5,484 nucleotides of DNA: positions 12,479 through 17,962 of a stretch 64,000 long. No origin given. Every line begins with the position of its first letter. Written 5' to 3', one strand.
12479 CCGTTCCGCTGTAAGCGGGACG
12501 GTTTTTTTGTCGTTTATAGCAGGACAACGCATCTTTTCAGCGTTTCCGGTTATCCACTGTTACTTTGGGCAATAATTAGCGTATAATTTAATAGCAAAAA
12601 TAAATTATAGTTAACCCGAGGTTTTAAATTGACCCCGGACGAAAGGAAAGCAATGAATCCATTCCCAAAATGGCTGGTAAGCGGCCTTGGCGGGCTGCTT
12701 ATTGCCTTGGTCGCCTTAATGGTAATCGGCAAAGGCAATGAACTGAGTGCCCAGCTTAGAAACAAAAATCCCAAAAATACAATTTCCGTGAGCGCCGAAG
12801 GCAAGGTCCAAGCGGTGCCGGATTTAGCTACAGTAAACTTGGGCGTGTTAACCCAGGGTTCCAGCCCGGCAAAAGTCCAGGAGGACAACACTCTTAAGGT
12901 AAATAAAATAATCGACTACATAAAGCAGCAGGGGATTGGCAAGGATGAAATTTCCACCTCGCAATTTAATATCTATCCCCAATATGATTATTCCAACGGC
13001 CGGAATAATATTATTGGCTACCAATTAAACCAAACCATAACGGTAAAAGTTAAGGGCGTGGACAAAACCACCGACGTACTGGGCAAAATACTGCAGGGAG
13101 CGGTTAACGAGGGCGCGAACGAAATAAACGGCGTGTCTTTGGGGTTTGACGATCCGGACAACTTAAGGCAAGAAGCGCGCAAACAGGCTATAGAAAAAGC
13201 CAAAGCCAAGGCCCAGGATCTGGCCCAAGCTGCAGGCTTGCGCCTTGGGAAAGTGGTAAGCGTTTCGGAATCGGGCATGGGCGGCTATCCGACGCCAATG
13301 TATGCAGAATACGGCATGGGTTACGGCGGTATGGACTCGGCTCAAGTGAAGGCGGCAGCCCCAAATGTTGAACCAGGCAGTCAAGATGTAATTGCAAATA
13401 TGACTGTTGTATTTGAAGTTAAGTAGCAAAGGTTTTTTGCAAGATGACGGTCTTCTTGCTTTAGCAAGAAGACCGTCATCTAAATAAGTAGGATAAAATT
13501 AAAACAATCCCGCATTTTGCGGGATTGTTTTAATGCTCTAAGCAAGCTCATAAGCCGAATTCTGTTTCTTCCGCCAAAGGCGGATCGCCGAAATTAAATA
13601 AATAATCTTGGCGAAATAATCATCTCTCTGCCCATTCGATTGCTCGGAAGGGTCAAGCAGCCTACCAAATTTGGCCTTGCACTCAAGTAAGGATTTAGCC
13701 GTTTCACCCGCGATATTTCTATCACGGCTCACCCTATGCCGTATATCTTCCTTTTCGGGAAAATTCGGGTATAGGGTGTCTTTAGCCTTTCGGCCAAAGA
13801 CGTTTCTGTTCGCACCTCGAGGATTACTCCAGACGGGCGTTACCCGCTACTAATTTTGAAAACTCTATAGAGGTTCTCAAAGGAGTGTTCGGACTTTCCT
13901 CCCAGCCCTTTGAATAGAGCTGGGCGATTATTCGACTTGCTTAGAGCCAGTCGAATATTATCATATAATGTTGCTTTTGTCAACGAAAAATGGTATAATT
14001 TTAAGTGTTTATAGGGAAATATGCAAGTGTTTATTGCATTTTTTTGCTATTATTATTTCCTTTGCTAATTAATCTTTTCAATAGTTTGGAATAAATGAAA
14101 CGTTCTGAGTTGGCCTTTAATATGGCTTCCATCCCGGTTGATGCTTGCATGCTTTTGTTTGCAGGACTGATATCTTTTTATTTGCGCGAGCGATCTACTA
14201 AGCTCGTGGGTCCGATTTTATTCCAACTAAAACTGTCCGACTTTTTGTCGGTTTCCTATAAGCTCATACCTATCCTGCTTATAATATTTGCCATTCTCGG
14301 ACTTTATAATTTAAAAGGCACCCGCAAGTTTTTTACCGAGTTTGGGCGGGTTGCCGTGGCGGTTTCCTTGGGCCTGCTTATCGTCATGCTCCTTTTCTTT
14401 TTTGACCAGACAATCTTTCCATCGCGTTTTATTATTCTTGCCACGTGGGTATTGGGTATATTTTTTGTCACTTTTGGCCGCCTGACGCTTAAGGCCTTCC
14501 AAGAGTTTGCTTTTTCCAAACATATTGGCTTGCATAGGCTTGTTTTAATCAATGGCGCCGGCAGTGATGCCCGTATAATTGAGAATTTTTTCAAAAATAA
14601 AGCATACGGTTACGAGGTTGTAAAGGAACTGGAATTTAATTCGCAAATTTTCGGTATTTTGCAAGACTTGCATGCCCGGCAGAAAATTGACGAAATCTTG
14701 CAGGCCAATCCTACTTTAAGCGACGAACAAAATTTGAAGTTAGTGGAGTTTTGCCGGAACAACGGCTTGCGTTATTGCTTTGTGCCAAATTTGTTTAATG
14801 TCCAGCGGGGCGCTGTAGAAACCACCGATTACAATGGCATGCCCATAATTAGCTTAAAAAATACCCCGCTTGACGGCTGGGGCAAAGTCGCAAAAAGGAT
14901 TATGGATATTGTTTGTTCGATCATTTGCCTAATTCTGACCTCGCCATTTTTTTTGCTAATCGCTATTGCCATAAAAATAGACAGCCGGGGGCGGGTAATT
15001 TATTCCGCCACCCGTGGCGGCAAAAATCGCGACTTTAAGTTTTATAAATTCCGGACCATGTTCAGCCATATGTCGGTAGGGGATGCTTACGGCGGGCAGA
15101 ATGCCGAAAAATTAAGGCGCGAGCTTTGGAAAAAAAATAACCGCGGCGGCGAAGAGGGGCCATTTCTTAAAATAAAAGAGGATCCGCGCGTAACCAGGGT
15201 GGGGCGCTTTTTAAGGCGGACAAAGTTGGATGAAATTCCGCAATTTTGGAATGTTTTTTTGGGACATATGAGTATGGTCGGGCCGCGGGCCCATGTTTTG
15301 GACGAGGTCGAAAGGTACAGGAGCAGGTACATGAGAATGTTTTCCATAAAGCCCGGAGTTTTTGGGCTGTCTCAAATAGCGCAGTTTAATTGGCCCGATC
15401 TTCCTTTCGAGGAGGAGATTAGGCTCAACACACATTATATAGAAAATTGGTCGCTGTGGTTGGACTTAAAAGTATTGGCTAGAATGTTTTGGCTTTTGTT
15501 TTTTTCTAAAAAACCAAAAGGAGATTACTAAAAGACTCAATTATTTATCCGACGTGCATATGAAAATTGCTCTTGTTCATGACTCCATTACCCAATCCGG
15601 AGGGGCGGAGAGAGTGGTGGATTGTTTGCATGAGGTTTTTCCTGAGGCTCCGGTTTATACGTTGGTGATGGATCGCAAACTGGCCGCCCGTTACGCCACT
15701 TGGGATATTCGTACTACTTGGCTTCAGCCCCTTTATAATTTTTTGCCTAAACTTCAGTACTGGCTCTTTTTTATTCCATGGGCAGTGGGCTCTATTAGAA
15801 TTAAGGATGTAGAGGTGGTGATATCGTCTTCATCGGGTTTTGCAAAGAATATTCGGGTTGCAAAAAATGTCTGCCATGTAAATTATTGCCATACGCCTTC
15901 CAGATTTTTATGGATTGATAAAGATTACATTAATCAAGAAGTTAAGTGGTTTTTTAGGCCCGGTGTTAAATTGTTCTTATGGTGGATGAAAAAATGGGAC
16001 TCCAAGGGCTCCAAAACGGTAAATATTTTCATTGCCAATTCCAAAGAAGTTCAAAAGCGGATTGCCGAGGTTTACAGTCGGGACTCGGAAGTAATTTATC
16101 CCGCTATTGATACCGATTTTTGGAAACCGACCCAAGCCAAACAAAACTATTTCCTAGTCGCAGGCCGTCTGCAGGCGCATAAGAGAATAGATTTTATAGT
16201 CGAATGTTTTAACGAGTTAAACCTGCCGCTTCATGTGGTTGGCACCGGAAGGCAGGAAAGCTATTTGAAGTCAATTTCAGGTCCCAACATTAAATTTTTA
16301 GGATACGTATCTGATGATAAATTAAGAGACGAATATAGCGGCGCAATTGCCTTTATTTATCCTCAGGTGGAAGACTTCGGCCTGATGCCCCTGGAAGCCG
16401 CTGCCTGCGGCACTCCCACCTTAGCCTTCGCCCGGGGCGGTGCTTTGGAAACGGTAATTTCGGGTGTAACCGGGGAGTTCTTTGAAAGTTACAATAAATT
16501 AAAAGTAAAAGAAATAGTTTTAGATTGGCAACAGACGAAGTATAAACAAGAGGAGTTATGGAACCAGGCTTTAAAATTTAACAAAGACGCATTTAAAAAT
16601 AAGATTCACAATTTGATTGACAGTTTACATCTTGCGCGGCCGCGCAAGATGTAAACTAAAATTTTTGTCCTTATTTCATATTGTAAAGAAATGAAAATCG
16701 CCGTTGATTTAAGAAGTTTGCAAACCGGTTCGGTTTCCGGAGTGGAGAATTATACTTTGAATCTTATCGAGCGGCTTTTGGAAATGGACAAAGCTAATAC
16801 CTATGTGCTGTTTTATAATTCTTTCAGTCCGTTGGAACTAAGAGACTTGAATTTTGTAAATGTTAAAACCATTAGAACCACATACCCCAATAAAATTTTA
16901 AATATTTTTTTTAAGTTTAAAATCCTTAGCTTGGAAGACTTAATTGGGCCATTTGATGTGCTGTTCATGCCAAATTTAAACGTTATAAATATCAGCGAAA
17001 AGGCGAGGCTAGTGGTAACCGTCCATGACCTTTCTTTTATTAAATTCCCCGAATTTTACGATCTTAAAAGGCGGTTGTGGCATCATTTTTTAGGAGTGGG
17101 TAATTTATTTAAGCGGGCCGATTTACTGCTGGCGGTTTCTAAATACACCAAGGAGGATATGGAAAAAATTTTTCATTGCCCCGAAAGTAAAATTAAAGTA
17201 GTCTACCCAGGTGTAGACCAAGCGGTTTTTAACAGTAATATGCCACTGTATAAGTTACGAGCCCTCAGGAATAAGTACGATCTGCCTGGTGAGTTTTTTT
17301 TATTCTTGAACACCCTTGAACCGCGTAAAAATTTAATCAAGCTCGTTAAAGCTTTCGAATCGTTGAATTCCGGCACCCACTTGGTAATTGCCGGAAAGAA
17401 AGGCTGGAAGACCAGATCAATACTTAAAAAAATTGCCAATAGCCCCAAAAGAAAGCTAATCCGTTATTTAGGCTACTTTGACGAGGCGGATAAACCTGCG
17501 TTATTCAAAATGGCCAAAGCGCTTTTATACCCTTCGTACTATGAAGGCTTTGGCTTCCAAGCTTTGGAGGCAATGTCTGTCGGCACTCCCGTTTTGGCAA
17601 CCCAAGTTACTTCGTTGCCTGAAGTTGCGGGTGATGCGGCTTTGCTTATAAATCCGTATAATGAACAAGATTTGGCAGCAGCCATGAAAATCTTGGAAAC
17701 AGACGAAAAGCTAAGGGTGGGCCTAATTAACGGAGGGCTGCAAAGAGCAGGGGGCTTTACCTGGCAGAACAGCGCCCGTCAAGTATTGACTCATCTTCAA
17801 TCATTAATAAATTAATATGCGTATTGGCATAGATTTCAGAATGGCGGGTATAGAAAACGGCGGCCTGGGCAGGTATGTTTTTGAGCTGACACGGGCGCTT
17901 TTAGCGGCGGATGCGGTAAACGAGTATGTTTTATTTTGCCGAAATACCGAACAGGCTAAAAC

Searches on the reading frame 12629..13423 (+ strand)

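Call 10: search_protein_families(library=pfam, proteins=[window:12629-13423:+], max_evalue=0.01)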
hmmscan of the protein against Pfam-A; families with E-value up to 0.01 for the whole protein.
window:12629-13423:+ (265 aa): 1 family
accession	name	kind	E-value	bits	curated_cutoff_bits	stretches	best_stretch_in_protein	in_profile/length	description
PF04402.19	SIMPL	-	4.8e-61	207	25.2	1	52-262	1-205/205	Protein of unknown function (DUF541)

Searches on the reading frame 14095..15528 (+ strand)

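Call 8: search_protein_families(library=pfam, proteins=[window:14095-15528:+], max_evalue=0.001)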
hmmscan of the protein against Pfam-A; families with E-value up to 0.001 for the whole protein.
window:14095-15528:+ (478 aa): 2 families
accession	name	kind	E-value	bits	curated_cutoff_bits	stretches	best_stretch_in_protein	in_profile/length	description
PF02397.22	Bac_transf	-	1.3e-56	191.4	27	1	267-468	1-177/179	Bacterial sugar transferase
PF13727.12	CoA_binding_3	-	5.3e-07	30.2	25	1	67-176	2-107/175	CoA-binding domain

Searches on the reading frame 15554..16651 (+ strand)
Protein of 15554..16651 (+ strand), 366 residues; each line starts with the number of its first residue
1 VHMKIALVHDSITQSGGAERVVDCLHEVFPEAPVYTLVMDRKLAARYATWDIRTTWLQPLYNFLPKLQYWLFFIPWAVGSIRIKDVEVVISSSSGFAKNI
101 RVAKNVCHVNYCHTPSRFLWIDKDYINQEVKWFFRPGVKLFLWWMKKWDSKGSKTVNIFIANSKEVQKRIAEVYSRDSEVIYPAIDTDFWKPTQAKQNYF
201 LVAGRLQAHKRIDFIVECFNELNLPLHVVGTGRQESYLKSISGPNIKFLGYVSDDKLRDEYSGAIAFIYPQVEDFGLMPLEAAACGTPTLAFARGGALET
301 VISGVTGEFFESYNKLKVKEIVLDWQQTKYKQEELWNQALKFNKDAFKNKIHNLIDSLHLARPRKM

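Call 8: search_protein_families(library=pfam, proteins=[window:15554-16651:+], max_evalue=0.001)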
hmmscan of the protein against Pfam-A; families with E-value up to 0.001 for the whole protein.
window:15554-16651:+ (366 aa): 4 families
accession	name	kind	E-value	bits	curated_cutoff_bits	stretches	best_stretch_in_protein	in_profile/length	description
PF00534.26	Glycos_transf_1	-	9.7e-24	84.3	26.4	1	191-335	8-165/172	Glycosyl transferases group 1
PF13692.12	Glyco_trans_1_4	-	5e-18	66.2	27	1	198-312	2-126/142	Glycosyl transferases group 1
PF13439.12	Glyco_transf_4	-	3.4e-09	37.4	28.5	1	16-188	2-169/170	Glycosyltransferase Family 4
PF20706.3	GT4-conflict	-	1.4e-07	31.3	26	1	177-342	173-353/385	Family 4 Glycosyltransferase in conflict systems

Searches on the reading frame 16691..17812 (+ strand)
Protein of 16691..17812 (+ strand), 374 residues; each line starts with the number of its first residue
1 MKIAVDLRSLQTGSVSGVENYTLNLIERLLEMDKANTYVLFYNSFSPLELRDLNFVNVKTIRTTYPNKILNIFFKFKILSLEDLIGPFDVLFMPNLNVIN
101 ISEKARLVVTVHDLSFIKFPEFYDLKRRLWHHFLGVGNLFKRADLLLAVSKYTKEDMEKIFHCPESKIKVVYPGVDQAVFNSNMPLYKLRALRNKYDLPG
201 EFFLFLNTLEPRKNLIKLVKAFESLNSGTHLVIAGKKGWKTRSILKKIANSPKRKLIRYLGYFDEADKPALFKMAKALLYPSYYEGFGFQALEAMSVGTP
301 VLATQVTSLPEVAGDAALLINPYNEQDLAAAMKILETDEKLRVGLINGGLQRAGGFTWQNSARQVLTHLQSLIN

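Call 8: search_protein_families(library=pfam, proteins=[window:16691-17812:+], max_evalue=0.001)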
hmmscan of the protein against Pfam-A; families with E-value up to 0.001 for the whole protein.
window:16691-17812:+ (374 aa): 5 families
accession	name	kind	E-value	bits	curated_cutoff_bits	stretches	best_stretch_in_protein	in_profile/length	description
PF00534.26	Glycos_transf_1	-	2.5e-31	109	26.4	1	200-349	15-169/172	Glycosyl transferases group 1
PF13692.12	Glyco_trans_1_4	-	2.3e-22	80.3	27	1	203-335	4-139/142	Glycosyl transferases group 1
PF13439.12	Glyco_transf_4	-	2.3e-15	57.4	28.5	1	15-176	1-167/170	Glycosyltransferase Family 4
PF20706.3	GT4-conflict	-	2.7e-08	33.7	26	1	139-307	143-314/385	Family 4 Glycosyltransferase in conflict systems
PF13524.12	Glyco_trans_1_2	-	3.7e-06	27.4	25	1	219-366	6-143/144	Glycosyl transferase-like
